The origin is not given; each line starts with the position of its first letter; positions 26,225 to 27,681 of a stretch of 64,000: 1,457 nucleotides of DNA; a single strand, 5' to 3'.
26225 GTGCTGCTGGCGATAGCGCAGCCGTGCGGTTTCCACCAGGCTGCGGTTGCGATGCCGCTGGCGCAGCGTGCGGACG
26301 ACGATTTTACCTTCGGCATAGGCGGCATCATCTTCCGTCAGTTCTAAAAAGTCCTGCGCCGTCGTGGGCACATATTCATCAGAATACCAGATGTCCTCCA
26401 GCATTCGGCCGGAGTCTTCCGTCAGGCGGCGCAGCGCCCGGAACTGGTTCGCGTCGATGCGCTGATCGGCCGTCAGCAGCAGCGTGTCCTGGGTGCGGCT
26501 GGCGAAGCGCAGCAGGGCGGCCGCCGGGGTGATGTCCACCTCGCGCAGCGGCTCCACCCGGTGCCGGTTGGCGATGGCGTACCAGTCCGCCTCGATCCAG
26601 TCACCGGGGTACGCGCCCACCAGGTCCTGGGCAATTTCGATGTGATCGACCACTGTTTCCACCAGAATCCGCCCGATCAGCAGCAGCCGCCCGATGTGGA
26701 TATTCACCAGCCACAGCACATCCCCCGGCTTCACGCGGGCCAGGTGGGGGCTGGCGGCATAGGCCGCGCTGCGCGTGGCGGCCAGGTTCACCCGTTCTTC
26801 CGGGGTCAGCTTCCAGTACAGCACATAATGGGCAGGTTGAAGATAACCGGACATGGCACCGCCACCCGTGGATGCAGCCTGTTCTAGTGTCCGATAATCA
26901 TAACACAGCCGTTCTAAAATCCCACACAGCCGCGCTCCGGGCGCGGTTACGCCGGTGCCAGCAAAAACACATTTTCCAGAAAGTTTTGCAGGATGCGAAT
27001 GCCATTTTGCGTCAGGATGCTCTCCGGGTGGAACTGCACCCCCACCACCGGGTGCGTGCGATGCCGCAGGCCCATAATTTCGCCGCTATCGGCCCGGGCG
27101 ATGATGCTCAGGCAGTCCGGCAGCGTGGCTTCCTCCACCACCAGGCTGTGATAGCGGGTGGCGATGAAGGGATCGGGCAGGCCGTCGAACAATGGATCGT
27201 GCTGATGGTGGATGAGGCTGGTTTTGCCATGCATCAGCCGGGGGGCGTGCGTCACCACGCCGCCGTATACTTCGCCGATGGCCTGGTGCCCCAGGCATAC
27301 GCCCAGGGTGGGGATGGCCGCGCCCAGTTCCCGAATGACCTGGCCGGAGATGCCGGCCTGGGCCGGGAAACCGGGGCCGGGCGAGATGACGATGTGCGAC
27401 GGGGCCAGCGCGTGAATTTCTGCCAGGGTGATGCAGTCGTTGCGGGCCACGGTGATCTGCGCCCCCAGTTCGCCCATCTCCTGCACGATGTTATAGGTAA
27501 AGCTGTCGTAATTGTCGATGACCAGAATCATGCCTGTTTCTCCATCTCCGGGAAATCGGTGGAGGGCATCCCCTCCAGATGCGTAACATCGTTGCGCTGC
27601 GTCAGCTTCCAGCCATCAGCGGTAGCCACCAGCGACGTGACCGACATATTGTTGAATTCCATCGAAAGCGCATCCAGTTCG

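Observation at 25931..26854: HNH nuclease with an unknown N-terminal domain embedded in the trp operon, overlapping the trpD start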

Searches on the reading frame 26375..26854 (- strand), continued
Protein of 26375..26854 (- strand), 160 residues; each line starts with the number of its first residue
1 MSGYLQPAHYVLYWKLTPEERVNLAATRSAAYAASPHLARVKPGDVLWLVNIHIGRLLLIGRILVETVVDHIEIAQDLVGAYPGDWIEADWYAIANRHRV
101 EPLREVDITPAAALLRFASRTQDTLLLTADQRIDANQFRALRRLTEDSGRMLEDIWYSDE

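Call 55: search_protein_families(library=pfam, proteins=[P0167, P0186, P0225, P0219, P0230, P0228, P0199, P0207, P0163, P0157], max_evalue=0.001)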
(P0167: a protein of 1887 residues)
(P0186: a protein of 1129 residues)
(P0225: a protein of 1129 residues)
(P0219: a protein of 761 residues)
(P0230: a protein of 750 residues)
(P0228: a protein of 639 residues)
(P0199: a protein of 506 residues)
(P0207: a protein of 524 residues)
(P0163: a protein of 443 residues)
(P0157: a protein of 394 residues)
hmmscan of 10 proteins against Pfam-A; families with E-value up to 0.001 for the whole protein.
P0167 (1887 aa): 23 families
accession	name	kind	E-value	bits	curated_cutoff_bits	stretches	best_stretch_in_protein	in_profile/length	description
PF03747.19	ADP_ribosyl_GH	-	5.2e-74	249.9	26.2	1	1534-1840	1-285/287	ADP-ribosylglycohydrolase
PF02146.23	SIR2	-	4.5e-44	151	24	1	25-201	1-180/180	Sir2 family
PF13181.12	TPR_8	-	3.3e-30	102.1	25.7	2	844-877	1-34/34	Tetratricopeptide repeat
PF13431.12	TPR_17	-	2.1e-28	96.6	24.4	1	866-898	1-33/34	Tetratricopeptide repeat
PF00515.34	TPR_1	-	4.6e-28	96.3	27.8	2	844-877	1-34/34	Tetratricopeptide repeat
PF07719.23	TPR_2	-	2.7e-27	93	27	3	946-979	1-34/34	Tetratricopeptide repeat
PF13414.12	TPR_11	-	2.1e-21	75.8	26.8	2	861-889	11-39/42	TPR repeat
PF13432.12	TPR_16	-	6.5e-21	74.9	32.7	2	917-980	2-65/65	Tetratricopeptide repeat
PF13424.12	TPR_12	-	6.1e-18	65.2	30.1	1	951-1009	8-74/77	Tetratricopeptide repeat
PF13428.12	TPR_14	-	6.7e-15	54.6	23.5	0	952-988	7-43/44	Tetratricopeptide repeat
PF14559.12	TPR_19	-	1.4e-14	54.6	25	2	926-980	5-59/68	Tetratricopeptide repeat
PF13174.12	TPR_6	-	2.6e-12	47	26.3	0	1051-1075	2-26/33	Tetratricopeptide repeat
PF05706.17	CDKN3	-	1.8e-09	38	20.7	1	297-455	18-168/168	Cyclin-dependent kinase inhibitor 3 (CDKN3)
PF22784.1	PTP-SAK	-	1.9e-09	38.2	27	1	358-476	33-153/153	Swiss Army Knife protein, DSP-PTPase phosphatase domain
PF13176.12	TPR_7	-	5.7e-09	35.8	27.9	0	951-980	4-33/36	Tetratricopeptide repeat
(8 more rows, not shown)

P0186 (1129 aa): 14 families
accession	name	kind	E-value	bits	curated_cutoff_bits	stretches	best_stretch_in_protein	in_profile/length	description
PF13414.12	TPR_11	-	3.4e-34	116.7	26.8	3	711-746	6-41/42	TPR repeat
PF00515.34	TPR_1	-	1.3e-30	104.3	27.8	3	733-766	1-34/34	Tetratricopeptide repeat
PF07719.23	TPR_2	-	3.4e-30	102.1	27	3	733-765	1-33/34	Tetratricopeptide repeat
PF13431.12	TPR_17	-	2.9e-29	99.3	24.4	1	688-717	2-31/34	Tetratricopeptide repeat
PF13181.12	TPR_8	-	8e-29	97.8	25.7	1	734-764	2-32/34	Tetratricopeptide repeat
PF13432.12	TPR_16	-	1.9e-17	63.8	32.7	2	703-760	1-58/65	Tetratricopeptide repeat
PF14559.12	TPR_19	-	4.7e-15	56.1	25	2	643-700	3-59/68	Tetratricopeptide repeat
PF13428.12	TPR_14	-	2.6e-13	49.7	23.5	0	733-775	1-43/44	Tetratricopeptide repeat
PF13424.12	TPR_12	-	2.7e-11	43.9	30.1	1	633-695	5-75/77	Tetratricopeptide repeat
PF13176.12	TPR_7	-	5e-11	42.2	27.9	0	735-766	1-34/36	Tetratricopeptide repeat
PF13371.12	TPR_9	-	1.3e-07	31.9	35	0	714-764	10-60/73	Tetratricopeptide repeat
PF13174.12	TPR_6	-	2.8e-07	31.2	26.3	0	633-662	2-31/33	Tetratricopeptide repeat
PF14561.12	TPR_20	-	2.8e-05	24.8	25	0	613-653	4-44/90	Tetratricopeptide repeat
PF23914.1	TPR_CcmH_CycH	-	0.0004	20.7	42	0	727-764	44-81/158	Cytochrome c-type biogenesis protein H TPR domain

P0225 (1129 aa): 8 families
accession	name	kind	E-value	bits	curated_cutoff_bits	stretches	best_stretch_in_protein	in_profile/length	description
PF00069.31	Pkinase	-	4.6e-40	138.1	31.7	1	515-718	1-202/263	Protein kinase domain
PF07714.23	PK_Tyr_Ser-Thr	-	1e-21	77.9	23.1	1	520-712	6-204/258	Protein tyrosine and serine/threonine kinase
PF14088.11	DUF4268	-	4.9e-13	49.7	27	1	773-876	3-106/140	Domain of unknown function (DUF4268)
PF01636.29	APH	-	5.6e-08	33.3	23.2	1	550-632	31-109/239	Phosphotransferase enzyme family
PF14531.12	Kinase-like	-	5.9e-06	26.2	25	1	600-688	131-215/289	Kinase-like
PF01590.32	GAF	-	7.6e-05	23.7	22.4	1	23-154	2-132/133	GAF domain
PF06293.20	Kdo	-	0.00011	22.1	21.3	1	553-667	61-176/207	Lipopolysaccharide kinase (Kdo/WaaP) family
PF03109.22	ABC1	-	0.00013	21.6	22.9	1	549-660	109-214/244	ABC1 atypical kinase-like domain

P0219 (761 aa): 22 families
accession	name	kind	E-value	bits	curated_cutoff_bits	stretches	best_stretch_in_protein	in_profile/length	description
PF07719.23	TPR_2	-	6.9e-25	85.5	27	3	417-450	1-34/34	Tetratricopeptide repeat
PF00515.34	TPR_1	-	6.1e-24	83.2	27.8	3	351-382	3-34/34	Tetratricopeptide repeat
PF13414.12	TPR_11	-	5.7e-23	80.8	26.8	3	390-431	1-42/42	TPR repeat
PF13431.12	TPR_17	-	2.1e-20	71.7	24.4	1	371-404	1-34/34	Tetratricopeptide repeat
PF13432.12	TPR_16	-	2.2e-19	70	32.7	2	387-450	1-64/65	Tetratricopeptide repeat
PF13181.12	TPR_8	-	3.9e-19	67.6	25.7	0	385-415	3-33/34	Tetratricopeptide repeat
PF14559.12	TPR_19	-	1.2e-17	64.4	25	2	399-450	7-58/68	Tetratricopeptide repeat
PF13174.12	TPR_6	-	2.8e-15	56.3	26.3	0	351-381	2-32/33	Tetratricopeptide repeat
PF13424.12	TPR_12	-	1.4e-14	54.4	30.1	2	384-448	4-76/77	Tetratricopeptide repeat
PF13428.12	TPR_14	-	1.5e-12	47.3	23.5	0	419-458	3-42/44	Tetratricopeptide repeat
PF12895.13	ANAPC3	-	2.7e-09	37.6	27.2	1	362-439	2-78/82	Anaphase-promoting complex, cyclosome, subunit 3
PF13176.12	TPR_7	-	3.7e-08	33.3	27.9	0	351-381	1-31/36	Tetratricopeptide repeat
PF07721.20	TPR_4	-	1.6e-07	31.7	27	0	418-442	2-26/26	Tetratricopeptide repeat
PF14561.12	TPR_20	-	5.5e-07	30.3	25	0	364-415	3-54/90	Tetratricopeptide repeat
PF23914.1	TPR_CcmH_CycH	-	1e-06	29.1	42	1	302-451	4-155/158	Cytochrome c-type biogenesis protein H TPR domain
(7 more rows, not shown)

P0230 (750 aa): 19 families
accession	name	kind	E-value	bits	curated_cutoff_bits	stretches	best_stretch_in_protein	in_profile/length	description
PF13414.12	TPR_11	-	1.9e-25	88.7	26.8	3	566-600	2-36/42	TPR repeat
PF00515.34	TPR_1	-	3.3e-23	80.9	27.8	3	558-591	1-34/34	Tetratricopeptide repeat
PF07719.23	TPR_2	-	8e-23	79.1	27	3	559-591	2-34/34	Tetratricopeptide repeat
PF13432.12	TPR_16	-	3.2e-21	75.9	32.7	2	531-591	4-64/65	Tetratricopeptide repeat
PF13431.12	TPR_17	-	5.8e-20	70.3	24.4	1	479-510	2-33/34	Tetratricopeptide repeat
PF13181.12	TPR_8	-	1.1e-18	66.1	25.7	0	558-591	1-34/34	Tetratricopeptide repeat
PF14559.12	TPR_19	-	8.6e-17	61.7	25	1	538-596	5-62/68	Tetratricopeptide repeat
PF13424.12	TPR_12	-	1.2e-13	51.4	30.1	2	526-588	5-75/77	Tetratricopeptide repeat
PF13428.12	TPR_14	-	2.7e-11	43.4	23.5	0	561-599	4-42/44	Tetratricopeptide repeat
PF13174.12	TPR_6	-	3.6e-11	43.4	26.3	0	526-551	2-27/33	Tetratricopeptide repeat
PF07721.20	TPR_4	-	1e-07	32.3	27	0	490-513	1-24/26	Tetratricopeptide repeat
PF14561.12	TPR_20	-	1.4e-07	32.2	25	0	479-518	11-50/90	Tetratricopeptide repeat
PF13176.12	TPR_7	-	2.9e-07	30.5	27.9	0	492-522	1-33/36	Tetratricopeptide repeat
PF13371.12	TPR_9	-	7.1e-06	26.4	35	0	485-522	24-61/73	Tetratricopeptide repeat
PF12895.13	ANAPC3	-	2.2e-05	25.1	27.2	0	481-549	14-81/82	Anaphase-promoting complex, cyclosome, subunit 3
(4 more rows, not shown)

P0228 (639 aa): 24 families
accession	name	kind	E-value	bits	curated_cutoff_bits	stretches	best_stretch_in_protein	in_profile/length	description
PF00515.34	TPR_1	-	5.2e-25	86.6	27.8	3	450-483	1-34/34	Tetratricopeptide repeat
PF07719.23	TPR_2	-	1.6e-24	84.4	27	2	450-483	1-34/34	Tetratricopeptide repeat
PF13414.12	TPR_11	-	4.2e-24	84.4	26.8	3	458-498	2-42/42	TPR repeat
PF13432.12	TPR_16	-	3e-23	82.4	32.7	2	420-483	1-64/65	Tetratricopeptide repeat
PF14559.12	TPR_19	-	9e-19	68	25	2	430-489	5-63/68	Tetratricopeptide repeat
PF13181.12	TPR_8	-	2.7e-17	61.8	25.7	0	450-483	1-34/34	Tetratricopeptide repeat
PF13431.12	TPR_17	-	6.2e-17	60.8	24.4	1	371-402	2-33/34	Tetratricopeptide repeat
PF13424.12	TPR_12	-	1.6e-16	60.7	30.1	1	418-479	5-74/77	Tetratricopeptide repeat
PF13174.12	TPR_6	-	7.2e-15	55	26.3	0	418-443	2-27/33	Tetratricopeptide repeat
PF13428.12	TPR_14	-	2e-14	53.1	23.5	0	452-491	3-42/44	Tetratricopeptide repeat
PF22784.1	PTP-SAK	-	6.5e-11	42.9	27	1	79-196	33-153/153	Swiss Army Knife protein, DSP-PTPase phosphatase domain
PF05706.17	CDKN3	-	8.3e-10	39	20.7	1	22-176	22-168/168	Cyclin-dependent kinase inhibitor 3 (CDKN3)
PF22785.1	Tc-R-P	-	4e-08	34.2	27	1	73-161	19-100/106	Polymorphic toxin system, DSP-PTPase phosphatase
PF14561.12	TPR_20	-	1.2e-07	32.3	25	0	370-410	10-50/90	Tetratricopeptide repeat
PF13374.12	TPR_10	-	1.2e-06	28.8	27.5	0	486-513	4-31/42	Tetratricopeptide repeat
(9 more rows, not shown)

P0199 (506 aa): 1 family
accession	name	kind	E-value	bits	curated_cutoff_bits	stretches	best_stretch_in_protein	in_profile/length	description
PF13391.12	HNH_2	-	1.2e-08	35.1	21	1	418-470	1-66/66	HNH endonuclease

P0207 (524 aa): 1 family
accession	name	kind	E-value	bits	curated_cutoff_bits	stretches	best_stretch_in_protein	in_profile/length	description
PF13391.12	HNH_2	-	4.7e-09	36.4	21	1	419-470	1-65/66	HNH endonuclease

P0163 (443 aa): 21 families
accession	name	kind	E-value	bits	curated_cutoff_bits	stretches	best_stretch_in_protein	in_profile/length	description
PF00515.34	TPR_1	-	2.1e-25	87.9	27.8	2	256-289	1-34/34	Tetratricopeptide repeat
PF07719.23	TPR_2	-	1.5e-24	84.4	27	3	256-289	1-34/34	Tetratricopeptide repeat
PF13181.12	TPR_8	-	1.7e-23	81.2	25.7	2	256-289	1-34/34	Tetratricopeptide repeat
PF13432.12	TPR_16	-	2.2e-21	76.4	32.7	1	228-290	3-65/65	Tetratricopeptide repeat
PF13414.12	TPR_11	-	1.9e-20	72.7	26.8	2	264-304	2-42/42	TPR repeat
PF13431.12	TPR_17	-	2.6e-17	62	24.4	0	210-243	1-34/34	Tetratricopeptide repeat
PF13424.12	TPR_12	-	3.5e-17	62.8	30.1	2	223-286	4-75/77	Tetratricopeptide repeat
PF14559.12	TPR_19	-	2.3e-16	60.3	25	2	233-292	2-61/68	Tetratricopeptide repeat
PF13428.12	TPR_14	-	4.3e-16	58.3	23.5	1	258-297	3-42/44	Tetratricopeptide repeat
PF13174.12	TPR_6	-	3.6e-13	49.7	26.3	0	226-248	4-26/33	Tetratricopeptide repeat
PF12895.13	ANAPC3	-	1.9e-11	44.5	27.2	1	181-248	16-82/82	Anaphase-promoting complex, cyclosome, subunit 3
PF13374.12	TPR_10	-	1.5e-08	34.9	27.5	0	262-286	8-32/42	Tetratricopeptide repeat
PF07721.20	TPR_4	-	4.3e-08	33.5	27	0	257-281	2-26/26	Tetratricopeptide repeat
PF23914.1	TPR_CcmH_CycH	-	2.3e-07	31.2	42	0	154-247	50-146/158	Cytochrome c-type biogenesis protein H TPR domain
PF13176.12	TPR_7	-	9.4e-07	28.9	27.9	0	258-291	1-34/36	Tetratricopeptide repeat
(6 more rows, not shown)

P0157 (394 aa): 1 family
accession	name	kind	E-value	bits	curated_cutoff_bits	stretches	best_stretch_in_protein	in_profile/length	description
PF01844.29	HNH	-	0.00036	21.1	21.4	1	321-375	1-45/47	HNH endonuclease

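Call 63: search_protein_families(library=pfam, alignment_id=A2, max_evalue=10)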
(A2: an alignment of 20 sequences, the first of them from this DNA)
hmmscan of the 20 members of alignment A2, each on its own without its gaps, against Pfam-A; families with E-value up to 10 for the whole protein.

A. member 1, seq(160 aa): 2 families
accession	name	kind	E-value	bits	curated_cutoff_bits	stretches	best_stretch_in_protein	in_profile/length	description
PF13550.12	Phage-tail_3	-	0.037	14.3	23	1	23-63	122-162/164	Putative phage tail protein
PF14258.12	DUF4350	-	0.079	13.7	30.4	1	106-151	21-68/181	Domain of unknown function (DUF4350)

B. families by the number of members that match (of 20 scanned): 9 families
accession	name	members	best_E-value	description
PF01476.26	LysM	2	0.18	LysM domain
PF02381.23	MraZ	1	0.019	MraZ protein, putative antitoxin-like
PF03460.22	NIR_SIR_ferr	1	0.025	Nitrite/Sulfite reductase ferredoxin-like half domain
PF07739.18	TipAS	1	0.036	TipAS antibiotic-recognition domain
PF13550.12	Phage-tail_3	1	0.037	Putative phage tail protein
PF14258.12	DUF4350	1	0.079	Domain of unknown function (DUF4350)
PF16275.10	SF1-HH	1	0.13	Splicing factor 1 helix-hairpin domain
PF24491.1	DUF7586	1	0.15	Domain of unknown function (DUF7586)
PF13580.11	SIS_2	1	0.2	SIS domain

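Call 66: search_dna_similar(query=window:26375-26854:-, collection=plasmids, mode=protein, max_evalue=0.001, max_rows=15)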
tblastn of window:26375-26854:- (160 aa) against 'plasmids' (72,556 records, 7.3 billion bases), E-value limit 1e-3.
No match.

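Call 67: search_dna_similar(query=window:26375-26854:-, collection=phages, mode=protein, max_evalue=0.001, max_rows=15)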
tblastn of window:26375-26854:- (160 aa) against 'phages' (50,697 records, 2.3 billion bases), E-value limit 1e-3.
No match.

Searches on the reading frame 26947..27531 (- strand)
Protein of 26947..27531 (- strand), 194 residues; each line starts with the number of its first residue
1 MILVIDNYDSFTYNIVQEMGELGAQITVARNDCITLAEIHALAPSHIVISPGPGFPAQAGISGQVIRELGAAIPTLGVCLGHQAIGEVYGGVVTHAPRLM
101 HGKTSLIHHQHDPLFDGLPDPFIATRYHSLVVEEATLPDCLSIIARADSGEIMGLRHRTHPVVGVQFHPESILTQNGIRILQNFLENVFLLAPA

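Call 3: search_protein_families(library=pfam, proteins=[window:26947-27531:-], max_evalue=0.1)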
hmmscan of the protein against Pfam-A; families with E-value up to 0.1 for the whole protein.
window:26947-27531:- (194 aa): 2 families
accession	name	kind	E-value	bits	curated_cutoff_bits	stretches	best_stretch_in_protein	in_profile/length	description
PF00117.34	GATase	-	1e-57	195.3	22.8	1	3-186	1-188/190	Glutamine amidotransferase class-I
PF07722.19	Peptidase_C26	-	3.6e-07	30.6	20.5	1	69-170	102-219/219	Peptidase C26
